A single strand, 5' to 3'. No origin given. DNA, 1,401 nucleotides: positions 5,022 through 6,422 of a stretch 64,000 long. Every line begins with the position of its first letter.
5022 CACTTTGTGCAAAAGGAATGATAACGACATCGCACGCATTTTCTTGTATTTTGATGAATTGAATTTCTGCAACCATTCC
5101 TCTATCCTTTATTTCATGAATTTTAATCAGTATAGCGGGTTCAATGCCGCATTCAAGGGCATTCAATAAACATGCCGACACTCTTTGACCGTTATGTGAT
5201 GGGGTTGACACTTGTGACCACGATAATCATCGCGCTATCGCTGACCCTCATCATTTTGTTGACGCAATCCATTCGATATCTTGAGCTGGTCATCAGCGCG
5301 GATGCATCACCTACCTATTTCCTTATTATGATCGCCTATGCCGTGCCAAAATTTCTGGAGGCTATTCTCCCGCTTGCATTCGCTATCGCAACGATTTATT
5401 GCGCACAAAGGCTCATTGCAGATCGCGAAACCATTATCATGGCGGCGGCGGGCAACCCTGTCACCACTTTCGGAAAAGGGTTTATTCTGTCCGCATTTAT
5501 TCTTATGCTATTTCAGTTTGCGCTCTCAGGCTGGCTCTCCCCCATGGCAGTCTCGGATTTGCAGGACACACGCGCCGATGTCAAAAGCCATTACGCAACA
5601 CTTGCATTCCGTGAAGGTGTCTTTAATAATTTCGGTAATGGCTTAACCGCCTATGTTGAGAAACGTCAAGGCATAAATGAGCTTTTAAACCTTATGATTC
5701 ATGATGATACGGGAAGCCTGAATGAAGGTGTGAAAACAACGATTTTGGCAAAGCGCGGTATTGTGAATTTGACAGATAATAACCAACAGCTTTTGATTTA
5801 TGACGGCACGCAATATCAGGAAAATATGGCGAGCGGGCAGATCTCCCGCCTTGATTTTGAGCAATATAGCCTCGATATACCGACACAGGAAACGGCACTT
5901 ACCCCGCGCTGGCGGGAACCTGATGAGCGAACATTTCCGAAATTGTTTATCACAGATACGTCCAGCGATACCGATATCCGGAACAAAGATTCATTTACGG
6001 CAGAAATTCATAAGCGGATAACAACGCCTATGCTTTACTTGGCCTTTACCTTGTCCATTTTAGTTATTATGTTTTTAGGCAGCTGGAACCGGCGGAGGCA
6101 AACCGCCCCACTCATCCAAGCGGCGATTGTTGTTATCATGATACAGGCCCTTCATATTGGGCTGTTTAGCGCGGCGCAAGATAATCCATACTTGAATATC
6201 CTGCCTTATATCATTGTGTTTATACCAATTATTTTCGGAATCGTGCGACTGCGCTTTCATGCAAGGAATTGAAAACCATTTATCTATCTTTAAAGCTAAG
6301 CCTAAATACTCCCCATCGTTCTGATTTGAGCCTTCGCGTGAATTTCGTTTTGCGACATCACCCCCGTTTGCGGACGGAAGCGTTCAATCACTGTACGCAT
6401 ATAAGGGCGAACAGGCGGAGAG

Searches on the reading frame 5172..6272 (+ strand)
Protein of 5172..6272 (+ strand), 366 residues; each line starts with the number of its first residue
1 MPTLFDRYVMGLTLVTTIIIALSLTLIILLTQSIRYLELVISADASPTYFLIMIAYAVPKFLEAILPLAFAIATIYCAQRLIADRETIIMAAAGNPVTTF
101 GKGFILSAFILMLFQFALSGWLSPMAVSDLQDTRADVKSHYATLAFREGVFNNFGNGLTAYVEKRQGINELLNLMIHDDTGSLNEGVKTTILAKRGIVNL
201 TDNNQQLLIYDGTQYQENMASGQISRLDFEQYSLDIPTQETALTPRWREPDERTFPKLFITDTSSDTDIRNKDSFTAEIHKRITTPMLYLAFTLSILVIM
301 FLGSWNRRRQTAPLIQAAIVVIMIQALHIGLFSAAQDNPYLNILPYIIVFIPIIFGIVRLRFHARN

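Call 73: search_protein_families(library=pfam, proteins=[window:5172-6272:+], max_evalue=0.001)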
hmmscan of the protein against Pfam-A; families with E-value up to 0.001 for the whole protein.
window:5172-6272:+ (366 aa): 1 family
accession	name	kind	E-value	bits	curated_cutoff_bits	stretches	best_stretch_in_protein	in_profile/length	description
PF03739.19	LptF_LptG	-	2.9e-51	175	27.9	1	7-356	1-343/353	Lipopolysaccharide export system permease LptF/LptG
